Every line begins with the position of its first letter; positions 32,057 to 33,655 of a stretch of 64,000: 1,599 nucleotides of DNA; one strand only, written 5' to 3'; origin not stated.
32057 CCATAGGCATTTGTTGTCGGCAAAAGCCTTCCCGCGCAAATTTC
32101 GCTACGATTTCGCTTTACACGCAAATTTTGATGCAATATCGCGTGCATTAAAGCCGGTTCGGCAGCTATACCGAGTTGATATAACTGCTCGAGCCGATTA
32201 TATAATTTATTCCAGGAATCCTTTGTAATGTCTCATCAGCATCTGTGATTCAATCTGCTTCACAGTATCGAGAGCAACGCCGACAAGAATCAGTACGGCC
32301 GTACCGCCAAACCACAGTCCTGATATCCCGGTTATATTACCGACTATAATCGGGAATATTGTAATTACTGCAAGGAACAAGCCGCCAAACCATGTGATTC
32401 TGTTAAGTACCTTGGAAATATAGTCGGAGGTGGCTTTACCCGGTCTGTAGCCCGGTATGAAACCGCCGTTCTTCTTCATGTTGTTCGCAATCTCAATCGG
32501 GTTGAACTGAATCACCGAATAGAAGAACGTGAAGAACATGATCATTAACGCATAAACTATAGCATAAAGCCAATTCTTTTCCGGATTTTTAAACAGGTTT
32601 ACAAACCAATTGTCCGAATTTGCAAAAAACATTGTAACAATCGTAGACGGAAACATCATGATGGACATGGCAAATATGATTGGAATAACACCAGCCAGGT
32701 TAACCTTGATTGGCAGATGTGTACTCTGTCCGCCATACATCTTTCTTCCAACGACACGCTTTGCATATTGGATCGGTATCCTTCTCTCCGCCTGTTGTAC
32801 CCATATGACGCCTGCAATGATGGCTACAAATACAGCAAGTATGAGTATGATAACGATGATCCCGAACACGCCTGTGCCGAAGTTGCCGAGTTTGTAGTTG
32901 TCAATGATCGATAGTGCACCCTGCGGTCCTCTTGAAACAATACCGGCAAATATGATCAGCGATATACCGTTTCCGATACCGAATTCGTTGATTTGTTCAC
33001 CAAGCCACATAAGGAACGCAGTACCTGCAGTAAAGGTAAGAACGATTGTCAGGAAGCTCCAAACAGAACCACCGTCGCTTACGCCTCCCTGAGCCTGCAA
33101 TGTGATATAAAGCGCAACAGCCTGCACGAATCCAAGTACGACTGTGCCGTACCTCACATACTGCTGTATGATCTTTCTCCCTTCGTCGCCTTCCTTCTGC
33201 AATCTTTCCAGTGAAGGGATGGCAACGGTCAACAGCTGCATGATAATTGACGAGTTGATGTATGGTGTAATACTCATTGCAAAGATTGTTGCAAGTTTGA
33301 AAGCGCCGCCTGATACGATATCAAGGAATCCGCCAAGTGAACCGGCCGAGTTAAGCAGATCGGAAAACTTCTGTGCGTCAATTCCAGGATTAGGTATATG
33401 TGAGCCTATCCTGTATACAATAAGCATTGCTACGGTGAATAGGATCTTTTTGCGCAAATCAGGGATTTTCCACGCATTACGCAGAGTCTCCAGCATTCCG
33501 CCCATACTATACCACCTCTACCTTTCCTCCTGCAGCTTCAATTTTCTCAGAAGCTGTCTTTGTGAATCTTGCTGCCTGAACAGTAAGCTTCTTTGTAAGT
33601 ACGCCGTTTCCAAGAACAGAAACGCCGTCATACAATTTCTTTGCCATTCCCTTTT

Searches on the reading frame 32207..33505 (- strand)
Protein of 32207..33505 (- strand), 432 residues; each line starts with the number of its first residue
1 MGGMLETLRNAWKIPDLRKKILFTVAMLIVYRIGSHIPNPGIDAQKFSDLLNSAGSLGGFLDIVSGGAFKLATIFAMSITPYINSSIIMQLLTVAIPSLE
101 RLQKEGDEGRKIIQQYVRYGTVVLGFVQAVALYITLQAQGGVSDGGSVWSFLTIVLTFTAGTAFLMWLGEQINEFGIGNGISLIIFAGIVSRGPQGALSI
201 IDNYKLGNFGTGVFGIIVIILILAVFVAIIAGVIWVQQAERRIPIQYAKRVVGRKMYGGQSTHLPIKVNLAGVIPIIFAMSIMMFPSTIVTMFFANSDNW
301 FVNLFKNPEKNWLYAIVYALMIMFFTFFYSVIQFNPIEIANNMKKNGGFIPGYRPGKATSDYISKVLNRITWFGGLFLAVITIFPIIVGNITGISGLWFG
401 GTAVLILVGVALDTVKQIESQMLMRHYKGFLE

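Call 47: search_protein_families(library=pfam, proteins=[window:32207-33505:-], max_evalue=0.00001)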
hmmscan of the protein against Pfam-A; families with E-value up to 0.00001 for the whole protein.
window:32207-33505:- (432 aa): 1 family
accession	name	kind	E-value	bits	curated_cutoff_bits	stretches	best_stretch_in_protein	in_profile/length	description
PF00344.25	SecY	-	9e-118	393.5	32.2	1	73-415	1-306/306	SecY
